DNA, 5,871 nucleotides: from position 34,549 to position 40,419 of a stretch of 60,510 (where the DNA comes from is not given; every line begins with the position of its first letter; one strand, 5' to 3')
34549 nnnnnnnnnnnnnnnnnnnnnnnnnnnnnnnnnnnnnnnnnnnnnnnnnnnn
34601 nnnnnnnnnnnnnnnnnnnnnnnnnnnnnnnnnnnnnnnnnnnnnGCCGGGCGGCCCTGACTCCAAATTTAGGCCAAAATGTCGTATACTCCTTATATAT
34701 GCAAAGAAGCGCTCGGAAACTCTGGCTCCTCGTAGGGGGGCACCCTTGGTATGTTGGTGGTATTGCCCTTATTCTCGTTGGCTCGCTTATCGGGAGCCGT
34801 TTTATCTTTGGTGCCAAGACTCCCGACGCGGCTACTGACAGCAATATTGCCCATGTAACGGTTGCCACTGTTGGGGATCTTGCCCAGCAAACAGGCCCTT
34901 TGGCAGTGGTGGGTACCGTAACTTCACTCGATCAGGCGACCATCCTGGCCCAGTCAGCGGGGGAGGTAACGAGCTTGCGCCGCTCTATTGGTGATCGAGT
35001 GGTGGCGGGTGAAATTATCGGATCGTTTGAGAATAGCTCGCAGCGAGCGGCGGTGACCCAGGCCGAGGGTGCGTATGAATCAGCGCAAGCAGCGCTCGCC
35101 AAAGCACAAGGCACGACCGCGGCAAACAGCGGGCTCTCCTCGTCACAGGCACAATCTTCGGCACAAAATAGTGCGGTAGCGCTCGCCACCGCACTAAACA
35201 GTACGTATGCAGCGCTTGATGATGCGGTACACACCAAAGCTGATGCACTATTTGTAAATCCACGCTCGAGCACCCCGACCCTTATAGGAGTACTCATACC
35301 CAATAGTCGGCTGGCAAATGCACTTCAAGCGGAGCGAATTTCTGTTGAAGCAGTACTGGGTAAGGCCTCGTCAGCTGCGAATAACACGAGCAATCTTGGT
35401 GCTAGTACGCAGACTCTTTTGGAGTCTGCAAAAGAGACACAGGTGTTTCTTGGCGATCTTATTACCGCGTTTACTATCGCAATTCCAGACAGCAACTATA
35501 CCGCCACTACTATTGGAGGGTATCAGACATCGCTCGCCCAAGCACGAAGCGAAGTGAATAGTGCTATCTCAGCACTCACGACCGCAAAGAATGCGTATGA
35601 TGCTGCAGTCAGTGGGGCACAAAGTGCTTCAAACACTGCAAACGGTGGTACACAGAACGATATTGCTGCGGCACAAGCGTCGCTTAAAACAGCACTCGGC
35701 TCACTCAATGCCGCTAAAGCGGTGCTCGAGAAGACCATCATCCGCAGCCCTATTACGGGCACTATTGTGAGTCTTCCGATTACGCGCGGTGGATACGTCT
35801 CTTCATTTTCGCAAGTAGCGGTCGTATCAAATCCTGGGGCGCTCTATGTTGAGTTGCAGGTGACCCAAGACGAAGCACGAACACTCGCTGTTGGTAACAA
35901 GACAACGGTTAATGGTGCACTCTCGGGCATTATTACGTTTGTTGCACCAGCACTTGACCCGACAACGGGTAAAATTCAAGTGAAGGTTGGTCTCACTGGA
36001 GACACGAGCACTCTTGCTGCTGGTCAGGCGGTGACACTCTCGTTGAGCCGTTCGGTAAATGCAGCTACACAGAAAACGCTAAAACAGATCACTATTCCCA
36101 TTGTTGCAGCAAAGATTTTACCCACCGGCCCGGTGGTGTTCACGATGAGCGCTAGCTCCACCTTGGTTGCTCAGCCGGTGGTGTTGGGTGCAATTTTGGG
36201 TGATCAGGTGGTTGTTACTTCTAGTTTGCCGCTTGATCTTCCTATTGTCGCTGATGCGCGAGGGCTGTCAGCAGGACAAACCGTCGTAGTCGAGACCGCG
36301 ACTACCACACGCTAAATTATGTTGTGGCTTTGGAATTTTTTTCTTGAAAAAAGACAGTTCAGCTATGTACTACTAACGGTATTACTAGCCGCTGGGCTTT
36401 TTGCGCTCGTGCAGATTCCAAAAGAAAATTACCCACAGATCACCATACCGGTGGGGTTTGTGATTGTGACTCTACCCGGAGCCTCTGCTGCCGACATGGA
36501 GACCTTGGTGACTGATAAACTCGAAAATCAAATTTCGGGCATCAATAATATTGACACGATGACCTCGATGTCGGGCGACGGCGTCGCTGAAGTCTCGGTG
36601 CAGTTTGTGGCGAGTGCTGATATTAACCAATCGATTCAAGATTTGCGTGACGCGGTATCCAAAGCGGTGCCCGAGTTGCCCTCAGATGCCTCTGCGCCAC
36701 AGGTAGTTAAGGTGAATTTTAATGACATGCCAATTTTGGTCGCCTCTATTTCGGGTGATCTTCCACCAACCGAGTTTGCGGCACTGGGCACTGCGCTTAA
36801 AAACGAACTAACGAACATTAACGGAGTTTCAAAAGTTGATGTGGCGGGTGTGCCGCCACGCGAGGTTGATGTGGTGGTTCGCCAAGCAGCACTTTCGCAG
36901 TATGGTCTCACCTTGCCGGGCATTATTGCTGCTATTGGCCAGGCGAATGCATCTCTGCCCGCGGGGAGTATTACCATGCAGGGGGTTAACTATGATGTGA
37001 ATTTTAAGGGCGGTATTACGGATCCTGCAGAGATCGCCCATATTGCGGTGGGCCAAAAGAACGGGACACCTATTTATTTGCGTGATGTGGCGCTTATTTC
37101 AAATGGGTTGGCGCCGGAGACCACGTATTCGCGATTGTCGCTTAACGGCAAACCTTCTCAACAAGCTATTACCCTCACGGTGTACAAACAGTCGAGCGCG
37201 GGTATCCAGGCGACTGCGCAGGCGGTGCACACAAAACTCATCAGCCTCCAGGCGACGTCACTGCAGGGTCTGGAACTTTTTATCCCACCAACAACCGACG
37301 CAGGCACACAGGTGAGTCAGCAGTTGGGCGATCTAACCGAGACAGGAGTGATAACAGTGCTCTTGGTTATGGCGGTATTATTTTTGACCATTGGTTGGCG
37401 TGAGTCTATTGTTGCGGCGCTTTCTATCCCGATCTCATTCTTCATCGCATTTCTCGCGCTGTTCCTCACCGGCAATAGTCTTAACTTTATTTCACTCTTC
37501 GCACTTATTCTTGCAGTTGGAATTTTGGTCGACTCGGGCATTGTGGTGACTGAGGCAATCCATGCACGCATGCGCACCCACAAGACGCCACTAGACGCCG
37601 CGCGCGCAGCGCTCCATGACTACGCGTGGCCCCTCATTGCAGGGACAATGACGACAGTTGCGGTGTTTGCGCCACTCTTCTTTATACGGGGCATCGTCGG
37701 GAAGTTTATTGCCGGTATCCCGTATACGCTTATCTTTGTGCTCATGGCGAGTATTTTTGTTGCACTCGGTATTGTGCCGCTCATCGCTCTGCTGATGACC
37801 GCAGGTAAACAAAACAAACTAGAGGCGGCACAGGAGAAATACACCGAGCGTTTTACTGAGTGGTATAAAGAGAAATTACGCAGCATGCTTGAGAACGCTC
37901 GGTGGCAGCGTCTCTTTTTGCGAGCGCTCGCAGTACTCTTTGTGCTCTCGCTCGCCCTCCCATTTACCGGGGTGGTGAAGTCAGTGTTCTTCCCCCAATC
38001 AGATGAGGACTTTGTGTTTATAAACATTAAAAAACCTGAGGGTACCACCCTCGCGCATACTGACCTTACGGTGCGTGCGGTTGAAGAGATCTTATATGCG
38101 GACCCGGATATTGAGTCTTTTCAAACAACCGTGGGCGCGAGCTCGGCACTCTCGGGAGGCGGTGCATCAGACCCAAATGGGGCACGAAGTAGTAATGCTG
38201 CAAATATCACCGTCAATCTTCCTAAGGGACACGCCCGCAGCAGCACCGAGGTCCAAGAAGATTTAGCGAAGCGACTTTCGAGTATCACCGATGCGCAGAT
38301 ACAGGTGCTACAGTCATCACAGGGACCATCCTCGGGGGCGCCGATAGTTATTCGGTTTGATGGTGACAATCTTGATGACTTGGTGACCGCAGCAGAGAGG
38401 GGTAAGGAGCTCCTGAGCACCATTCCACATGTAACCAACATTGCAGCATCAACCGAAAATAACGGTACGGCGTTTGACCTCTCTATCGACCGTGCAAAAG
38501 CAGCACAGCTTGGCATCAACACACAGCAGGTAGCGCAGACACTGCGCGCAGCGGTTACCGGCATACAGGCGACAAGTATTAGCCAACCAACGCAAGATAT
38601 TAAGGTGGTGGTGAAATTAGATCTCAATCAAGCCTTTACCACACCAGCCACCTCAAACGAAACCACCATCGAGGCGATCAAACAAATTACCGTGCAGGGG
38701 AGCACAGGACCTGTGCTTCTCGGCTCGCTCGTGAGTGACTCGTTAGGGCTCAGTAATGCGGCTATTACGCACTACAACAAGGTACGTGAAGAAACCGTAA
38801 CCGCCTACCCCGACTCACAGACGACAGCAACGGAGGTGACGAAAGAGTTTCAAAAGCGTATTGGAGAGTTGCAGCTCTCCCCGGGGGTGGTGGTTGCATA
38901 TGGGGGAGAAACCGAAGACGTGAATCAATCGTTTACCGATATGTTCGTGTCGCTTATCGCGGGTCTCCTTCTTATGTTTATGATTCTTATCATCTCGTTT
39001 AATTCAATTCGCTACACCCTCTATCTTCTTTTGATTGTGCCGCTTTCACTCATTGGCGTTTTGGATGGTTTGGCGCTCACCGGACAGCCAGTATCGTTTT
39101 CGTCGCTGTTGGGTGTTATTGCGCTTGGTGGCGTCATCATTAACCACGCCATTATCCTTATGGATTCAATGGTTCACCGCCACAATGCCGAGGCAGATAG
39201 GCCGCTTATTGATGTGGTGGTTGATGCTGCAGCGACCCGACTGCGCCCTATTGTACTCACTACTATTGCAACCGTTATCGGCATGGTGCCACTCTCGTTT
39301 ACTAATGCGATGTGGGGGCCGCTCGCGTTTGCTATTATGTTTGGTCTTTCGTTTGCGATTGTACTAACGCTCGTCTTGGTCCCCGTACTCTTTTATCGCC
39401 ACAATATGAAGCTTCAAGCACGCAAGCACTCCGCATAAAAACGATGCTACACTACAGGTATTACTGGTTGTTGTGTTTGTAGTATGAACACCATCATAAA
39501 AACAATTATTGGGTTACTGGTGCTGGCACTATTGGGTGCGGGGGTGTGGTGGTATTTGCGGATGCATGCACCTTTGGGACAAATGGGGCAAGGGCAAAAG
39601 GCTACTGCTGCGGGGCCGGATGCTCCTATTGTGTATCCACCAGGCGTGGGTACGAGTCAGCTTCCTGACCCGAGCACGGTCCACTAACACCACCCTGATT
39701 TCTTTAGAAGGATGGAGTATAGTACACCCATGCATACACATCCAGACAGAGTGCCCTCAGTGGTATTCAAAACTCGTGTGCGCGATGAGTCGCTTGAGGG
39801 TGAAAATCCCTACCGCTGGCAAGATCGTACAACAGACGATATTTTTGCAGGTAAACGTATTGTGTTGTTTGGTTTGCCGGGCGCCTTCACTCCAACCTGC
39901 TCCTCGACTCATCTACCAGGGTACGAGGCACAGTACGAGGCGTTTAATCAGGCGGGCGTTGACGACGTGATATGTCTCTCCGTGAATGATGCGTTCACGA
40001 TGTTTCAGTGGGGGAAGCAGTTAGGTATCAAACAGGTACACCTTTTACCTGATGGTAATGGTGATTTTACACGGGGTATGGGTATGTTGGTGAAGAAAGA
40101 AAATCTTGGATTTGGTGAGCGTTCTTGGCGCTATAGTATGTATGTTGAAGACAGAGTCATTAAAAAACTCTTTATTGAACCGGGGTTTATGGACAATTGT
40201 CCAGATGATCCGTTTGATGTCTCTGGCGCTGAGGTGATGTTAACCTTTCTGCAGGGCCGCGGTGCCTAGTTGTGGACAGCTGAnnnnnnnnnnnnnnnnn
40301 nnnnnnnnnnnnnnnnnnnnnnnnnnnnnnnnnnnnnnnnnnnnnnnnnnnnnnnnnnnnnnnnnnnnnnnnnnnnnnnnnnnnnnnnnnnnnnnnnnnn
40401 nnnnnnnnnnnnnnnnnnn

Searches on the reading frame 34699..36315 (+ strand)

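Call 42: search_protein_families(library=pfam, proteins=[window:34699-36315:+], max_evalue=0.0001)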
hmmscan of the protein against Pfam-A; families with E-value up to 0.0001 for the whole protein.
window:34699-36315:+ (538 aa): 2 families
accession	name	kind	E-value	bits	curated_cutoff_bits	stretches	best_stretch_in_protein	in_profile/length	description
PF13437.12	HlyD_3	-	1.5e-12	48.6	22.2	1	348-442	2-106/106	HlyD family secretion protein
PF16576.10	HlyD_D23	-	1.1e-09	38.4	30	1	292-439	55-208/214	Barrel-sandwich domain of CusB or HlyD membrane-fusion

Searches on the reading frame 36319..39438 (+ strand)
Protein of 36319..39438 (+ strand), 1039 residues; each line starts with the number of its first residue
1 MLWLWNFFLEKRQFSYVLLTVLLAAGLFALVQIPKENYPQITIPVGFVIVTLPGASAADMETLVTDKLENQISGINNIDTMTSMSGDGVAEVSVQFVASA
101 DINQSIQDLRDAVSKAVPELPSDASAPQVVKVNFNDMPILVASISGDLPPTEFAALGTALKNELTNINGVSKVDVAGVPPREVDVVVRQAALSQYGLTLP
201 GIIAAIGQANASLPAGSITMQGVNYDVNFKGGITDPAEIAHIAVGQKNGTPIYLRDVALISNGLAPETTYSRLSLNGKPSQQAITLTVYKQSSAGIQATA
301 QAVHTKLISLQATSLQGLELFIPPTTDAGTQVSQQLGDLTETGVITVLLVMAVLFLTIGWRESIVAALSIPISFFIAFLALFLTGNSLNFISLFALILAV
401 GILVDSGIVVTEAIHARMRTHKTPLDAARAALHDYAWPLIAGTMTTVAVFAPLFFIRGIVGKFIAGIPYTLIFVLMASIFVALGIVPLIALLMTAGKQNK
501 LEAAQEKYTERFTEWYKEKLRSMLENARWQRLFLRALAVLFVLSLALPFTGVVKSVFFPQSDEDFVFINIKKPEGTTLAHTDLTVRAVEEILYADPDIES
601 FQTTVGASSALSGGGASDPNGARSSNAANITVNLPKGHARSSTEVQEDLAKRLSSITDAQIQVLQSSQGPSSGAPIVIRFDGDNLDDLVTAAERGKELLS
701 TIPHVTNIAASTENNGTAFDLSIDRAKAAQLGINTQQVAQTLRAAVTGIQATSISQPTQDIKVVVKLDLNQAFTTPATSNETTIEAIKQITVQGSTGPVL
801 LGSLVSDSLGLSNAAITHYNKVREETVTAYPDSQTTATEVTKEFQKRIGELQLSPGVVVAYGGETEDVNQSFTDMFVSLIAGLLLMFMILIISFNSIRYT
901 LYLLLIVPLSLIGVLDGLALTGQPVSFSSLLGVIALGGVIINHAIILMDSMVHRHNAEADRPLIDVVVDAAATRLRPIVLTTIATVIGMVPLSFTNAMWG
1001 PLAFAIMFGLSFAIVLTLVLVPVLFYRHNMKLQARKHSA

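Call 42: search_protein_families(library=pfam, proteins=[window:36319-39438:+], max_evalue=0.0001)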
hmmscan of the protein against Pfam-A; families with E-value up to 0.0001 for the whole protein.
window:36319-39438:+ (1039 aa): 2 families
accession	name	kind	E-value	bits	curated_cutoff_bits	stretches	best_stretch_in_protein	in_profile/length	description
PF00873.25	ACR_tran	-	2.4e-177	592.1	28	1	5-1026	2-1018/1021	AcrB/AcrD/AcrF family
PF02355.23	SecD_SecF_C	-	1.7e-05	24.7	20.5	0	332-487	21-184/189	Protein export membrane protein SecD/SecF, C-terminal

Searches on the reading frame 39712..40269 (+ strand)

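Call 42: search_protein_families(library=pfam, proteins=[window:39712-40269:+], max_evalue=0.0001)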
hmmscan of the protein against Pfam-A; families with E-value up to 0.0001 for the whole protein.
window:39712-40269:+ (185 aa): 2 families
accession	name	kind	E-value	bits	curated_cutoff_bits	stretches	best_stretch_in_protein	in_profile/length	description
PF08534.16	Redoxin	-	3.1e-23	82.7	26.6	1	40-157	22-135/148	Redoxin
PF00578.27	AhpC-TSA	-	6.6e-10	39.4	26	1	37-130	16-105/124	AhpC/TSA family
